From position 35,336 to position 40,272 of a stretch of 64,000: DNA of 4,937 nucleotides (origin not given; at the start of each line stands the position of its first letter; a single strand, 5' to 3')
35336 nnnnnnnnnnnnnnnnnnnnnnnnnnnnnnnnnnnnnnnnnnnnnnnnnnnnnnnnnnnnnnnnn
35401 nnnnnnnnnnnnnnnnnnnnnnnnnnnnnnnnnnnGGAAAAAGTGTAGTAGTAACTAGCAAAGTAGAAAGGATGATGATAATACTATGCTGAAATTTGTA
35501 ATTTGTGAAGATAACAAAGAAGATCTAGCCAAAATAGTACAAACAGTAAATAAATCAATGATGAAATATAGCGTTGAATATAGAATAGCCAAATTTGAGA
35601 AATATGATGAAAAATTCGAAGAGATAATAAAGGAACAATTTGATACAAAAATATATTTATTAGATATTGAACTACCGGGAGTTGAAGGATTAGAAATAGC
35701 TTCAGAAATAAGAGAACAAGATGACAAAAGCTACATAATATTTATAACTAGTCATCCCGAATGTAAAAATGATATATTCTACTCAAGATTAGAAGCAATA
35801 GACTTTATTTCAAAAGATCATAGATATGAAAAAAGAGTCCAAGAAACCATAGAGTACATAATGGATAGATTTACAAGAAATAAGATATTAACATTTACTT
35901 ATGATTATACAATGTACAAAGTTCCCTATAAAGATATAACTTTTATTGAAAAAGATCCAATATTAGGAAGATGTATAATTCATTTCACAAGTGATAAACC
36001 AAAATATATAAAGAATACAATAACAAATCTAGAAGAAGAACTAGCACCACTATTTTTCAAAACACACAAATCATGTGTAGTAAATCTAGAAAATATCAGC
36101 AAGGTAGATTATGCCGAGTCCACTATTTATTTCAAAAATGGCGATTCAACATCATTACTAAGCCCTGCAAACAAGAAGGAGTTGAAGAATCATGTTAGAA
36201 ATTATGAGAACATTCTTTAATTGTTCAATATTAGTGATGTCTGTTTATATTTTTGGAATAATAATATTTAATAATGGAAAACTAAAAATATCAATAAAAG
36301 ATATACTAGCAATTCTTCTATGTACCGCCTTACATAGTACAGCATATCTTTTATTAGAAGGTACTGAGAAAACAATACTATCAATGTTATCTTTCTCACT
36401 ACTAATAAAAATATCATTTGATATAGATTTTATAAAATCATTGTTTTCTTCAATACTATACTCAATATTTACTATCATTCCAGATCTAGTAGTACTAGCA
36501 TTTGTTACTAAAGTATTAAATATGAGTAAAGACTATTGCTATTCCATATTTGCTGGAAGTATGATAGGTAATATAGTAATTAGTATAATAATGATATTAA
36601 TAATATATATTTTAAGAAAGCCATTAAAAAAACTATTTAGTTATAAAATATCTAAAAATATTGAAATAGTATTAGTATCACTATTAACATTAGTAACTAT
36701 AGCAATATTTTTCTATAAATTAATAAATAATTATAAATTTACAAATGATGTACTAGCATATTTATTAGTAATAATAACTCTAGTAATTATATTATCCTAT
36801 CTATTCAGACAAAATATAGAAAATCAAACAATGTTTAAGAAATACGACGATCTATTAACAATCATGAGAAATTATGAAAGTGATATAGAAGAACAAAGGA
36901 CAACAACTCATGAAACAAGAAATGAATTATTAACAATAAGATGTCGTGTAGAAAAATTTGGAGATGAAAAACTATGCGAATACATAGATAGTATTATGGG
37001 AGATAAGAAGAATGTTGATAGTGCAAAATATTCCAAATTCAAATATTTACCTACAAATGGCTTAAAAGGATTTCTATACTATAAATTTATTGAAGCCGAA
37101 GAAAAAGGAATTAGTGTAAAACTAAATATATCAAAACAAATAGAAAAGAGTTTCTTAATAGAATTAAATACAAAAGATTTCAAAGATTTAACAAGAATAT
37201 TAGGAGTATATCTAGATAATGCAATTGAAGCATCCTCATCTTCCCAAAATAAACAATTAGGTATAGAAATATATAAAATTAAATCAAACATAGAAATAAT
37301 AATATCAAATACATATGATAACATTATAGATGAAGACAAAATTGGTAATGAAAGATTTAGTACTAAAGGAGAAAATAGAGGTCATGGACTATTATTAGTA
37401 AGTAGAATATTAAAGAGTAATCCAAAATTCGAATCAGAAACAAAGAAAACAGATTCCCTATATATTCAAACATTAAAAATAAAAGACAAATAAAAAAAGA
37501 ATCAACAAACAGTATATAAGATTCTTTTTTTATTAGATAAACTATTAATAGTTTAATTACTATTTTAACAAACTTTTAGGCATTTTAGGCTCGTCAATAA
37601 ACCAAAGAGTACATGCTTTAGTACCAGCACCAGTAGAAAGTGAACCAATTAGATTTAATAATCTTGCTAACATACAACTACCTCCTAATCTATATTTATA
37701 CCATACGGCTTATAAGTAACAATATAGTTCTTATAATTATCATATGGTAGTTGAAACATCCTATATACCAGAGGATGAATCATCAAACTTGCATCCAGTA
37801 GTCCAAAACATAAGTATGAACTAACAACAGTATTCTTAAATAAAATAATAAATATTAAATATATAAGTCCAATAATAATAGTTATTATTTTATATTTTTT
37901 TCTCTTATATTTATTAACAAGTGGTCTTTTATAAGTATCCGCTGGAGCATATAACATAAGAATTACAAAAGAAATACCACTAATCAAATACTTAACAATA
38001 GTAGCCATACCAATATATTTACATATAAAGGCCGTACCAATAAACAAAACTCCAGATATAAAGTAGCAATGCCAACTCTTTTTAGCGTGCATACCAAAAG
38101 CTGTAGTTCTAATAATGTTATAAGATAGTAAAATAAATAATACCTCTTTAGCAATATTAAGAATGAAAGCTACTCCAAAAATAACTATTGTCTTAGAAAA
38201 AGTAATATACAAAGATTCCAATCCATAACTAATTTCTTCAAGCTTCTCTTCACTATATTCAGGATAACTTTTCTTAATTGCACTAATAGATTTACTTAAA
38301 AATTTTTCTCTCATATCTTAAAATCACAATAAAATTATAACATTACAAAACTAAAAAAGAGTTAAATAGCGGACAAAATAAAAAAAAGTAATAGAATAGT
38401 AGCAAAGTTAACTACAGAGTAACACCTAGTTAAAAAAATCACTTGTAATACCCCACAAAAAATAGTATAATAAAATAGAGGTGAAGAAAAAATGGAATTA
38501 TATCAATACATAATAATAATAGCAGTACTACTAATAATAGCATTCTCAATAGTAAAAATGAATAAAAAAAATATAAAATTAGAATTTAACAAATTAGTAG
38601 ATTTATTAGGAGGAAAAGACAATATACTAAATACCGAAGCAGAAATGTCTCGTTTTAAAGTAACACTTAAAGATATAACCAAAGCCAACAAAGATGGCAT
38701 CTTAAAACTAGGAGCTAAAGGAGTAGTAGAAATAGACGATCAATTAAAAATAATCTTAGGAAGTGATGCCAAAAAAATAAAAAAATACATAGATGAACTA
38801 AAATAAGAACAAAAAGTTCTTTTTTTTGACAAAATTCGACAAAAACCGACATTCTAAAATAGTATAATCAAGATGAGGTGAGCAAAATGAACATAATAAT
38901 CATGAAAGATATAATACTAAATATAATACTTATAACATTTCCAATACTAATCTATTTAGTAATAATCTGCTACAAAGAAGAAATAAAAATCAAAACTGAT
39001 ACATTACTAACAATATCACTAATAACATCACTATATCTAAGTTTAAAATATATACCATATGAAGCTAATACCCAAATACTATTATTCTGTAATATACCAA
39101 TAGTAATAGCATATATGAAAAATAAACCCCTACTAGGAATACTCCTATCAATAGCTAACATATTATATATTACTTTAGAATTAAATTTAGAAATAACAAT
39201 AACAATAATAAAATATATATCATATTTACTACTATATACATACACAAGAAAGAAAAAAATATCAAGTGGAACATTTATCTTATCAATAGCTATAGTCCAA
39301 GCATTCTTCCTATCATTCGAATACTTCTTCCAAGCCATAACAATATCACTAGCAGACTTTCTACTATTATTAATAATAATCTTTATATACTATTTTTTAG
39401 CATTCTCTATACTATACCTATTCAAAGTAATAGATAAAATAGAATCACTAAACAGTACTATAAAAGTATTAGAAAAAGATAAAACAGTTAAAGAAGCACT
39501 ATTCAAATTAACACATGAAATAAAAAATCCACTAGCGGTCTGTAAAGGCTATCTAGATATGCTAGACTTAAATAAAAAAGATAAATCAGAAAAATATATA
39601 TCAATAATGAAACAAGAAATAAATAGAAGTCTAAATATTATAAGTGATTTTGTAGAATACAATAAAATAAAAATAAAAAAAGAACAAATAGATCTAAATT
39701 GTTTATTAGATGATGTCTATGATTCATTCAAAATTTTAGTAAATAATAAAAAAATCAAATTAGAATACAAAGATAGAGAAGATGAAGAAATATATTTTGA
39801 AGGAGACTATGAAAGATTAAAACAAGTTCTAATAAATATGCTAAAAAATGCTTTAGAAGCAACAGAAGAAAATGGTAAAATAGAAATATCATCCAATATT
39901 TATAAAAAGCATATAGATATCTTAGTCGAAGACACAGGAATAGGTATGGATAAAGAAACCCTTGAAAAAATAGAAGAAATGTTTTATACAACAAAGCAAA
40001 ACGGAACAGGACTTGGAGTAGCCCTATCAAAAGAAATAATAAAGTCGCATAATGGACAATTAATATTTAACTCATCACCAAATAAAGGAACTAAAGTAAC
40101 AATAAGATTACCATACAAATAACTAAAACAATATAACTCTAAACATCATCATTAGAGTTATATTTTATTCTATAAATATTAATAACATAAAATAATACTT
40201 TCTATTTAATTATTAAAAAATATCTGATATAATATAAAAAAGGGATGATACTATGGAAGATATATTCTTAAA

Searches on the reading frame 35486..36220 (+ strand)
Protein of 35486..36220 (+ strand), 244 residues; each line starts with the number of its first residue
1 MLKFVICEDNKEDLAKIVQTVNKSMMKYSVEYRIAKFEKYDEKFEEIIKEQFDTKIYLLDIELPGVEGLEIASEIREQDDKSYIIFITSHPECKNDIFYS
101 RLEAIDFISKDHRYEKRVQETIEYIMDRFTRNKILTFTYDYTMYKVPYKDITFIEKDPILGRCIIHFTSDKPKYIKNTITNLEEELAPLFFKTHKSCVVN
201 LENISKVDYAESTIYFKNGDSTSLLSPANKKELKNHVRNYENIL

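Call 10: search_protein_families(library=ncbifam, max_evalue=0.00001, proteins=[window:35486-36220:+])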
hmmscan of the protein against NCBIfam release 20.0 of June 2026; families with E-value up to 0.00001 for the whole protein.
window:35486-36220:+ (244 aa): 10 families
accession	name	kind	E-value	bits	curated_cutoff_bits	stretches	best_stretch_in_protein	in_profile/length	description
NF046049.1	quorum_RR_AgrA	equivalog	3.5e-23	82.4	400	1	2-222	1-228/238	quorum-sensing response regulator AgrA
NF010684.1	PRK14084.1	equivalog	7.2e-09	35.7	375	1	33-133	28-123/254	response regulator transcription factor LytR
NF008677.0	PRK11697.1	equivalog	2.8e-08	33.4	246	1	43-218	39-217/238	two-component system response regulator BtsR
NF051850.1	RespRegRprY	equivalog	9.2e-08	31.8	370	1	2-135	5-129/234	response regulator transcription factor RprY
NF040749.1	tetrathio_RR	equivalog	1.1e-06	28.5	290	1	29-114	21-104/191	tetrathionate respiration response regulator TtrR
NF033117.2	vanR_ACDEGLN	exception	1.5e-06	28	350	1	7-113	4-101/226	VanR-ABDEGLN family response regulator transcription factor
NF053854.1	RespRegPhoBBctds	equivalog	1.8e-06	27.5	270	1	9-133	5-122/225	two-component system response regulator PhoB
NF007977.0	PRK10701.1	equivalog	2.3e-06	27.2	330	1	3-110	3-101/241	two-component system response regulator RstA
NF007982.1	PRK10710.1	equivalog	3.6e-06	26.7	380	1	29-132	29-128/235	envelope stress response regulator BaeR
NF040534.1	resp_reg_YycF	equivalog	6.7e-06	25.5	340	1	9-112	7-102/231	response regulator YycF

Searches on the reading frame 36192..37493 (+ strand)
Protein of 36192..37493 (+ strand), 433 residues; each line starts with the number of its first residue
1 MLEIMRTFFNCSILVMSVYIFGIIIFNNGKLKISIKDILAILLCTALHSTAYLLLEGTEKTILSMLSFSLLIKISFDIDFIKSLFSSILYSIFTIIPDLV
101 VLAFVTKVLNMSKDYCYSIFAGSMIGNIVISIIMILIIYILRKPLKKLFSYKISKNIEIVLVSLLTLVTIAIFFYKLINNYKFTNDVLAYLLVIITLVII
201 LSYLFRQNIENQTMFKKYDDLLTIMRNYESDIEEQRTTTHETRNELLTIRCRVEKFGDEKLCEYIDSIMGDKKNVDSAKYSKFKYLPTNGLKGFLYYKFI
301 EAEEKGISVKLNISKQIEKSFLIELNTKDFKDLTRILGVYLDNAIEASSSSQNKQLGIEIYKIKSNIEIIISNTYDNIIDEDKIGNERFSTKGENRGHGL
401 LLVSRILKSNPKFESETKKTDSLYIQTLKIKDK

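Call 10: search_protein_families(library=ncbifam, max_evalue=0.00001, proteins=[window:36192-37493:+])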
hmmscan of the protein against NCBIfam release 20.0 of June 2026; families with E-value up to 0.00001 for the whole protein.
window:36192-37493:+ (433 aa): 3 families
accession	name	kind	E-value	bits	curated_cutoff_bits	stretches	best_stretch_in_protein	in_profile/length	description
NF046015.1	HisKinAgrCStaph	equivalog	5.9e-20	71.8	500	1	29-411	17-397/414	quorum-sensing sensor histidine kinase AgrC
NF008298.1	PRK11086.1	subfamily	2.4e-16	59.3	520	1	213-420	314-516/529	DcuS/MalK family sensor histidine kinase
NF038334.1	malate_HK_MalK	exception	2.2e-12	46.4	800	1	235-408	333-501/533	malate sensor histidine kinase MalK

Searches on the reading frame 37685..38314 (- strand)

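Call 10: search_protein_families(library=ncbifam, max_evalue=0.00001, proteins=[window:37685-38314:-])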
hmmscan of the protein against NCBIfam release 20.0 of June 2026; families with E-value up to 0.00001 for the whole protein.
window:37685-38314:- (209 aa): 1 family
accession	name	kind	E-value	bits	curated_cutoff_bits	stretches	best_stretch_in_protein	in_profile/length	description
NF002210.0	PRK01100.1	equivalog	1.6e-35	122.8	282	1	8-198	17-206/210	accessory gene regulator ArgB-like protein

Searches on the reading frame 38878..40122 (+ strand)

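Call 10: search_protein_families(library=ncbifam, max_evalue=0.00001, proteins=[window:38878-40122:+])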
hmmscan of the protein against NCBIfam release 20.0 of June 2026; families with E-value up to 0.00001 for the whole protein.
window:38878-40122:+ (414 aa): 73 families (the best 25 are shown)
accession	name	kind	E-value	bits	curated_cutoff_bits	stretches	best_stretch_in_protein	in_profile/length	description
NF008468.0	PRK11360.1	equivalog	3.3e-49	167.8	646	1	211-413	403-608/616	two-component system sensor histidine kinase AtoS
NF046044.1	PnpS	equivalog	9.4e-40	136.8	400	1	206-412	172-390/390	two-component system histidine kinase PnpS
NF033092.0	HK_WalK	equivalog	6.3e-39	134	725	1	203-413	371-594/594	cell wall metabolism sensor histidine kinase WalK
TIGR02966.1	phoR_proteo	equivalog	4.5e-38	131.1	334.2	1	210-410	120-332/333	phosphate regulon sensor histidine kinase PhoR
NF007688.0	PRK10364.1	equivalog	5.7e-38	130.8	479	1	139-413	172-451/460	two-component system sensor histidine kinase ZraS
NF053867.1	SprKinKinDBac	equivalog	2.1e-36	125.4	775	1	157-413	247-497/500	sporulation kinase KinD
NF012163.2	BaeS_SmeS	equivalog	5.4e-33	114.6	500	1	189-412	224-457/457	sensor histidine kinase efflux regulator BaeS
NF008312.0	PRK11100.1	equivalog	1.5e-32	113.1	356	1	191-413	243-474/477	two-component system sensor histidine kinase CreC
TIGR02956.1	TMAO_torS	equivalog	4.1e-32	111.2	676.5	1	210-412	470-681/967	TMAO reductase system sensor histidine kinase/response regulator TorS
NF007837.0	PRK10549.1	equivalog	6.5e-30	104.2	603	1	191-413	226-458/466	envelope stress sensor histidine kinase BaeS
NF047874.1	MASE3_PAS_HK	subfamily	1e-29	103.9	560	1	187-413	380-625/655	MASE3 domain-containing sensor histidine kinase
NF033091.0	HK_VanS_ACDEFG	equivalog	1.2e-29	103.4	400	1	205-412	75-293/293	vancomycin resistance histidine kinase VanS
NF010411.0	PRK13837.1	equivalog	1.3e-29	102.8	647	1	212-413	458-675/828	two-component system VirA-like sensor kinase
NF041735.1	hist_kin_RppB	equivalog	1.6e-29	103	400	1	212-412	224-438/438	two-component system sensor histidine kinase RppB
NF041210.1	his_kin_PieS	equivalog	1.1e-28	100.5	850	1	195-413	241-470/474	two component system sensor histidine kinase PieS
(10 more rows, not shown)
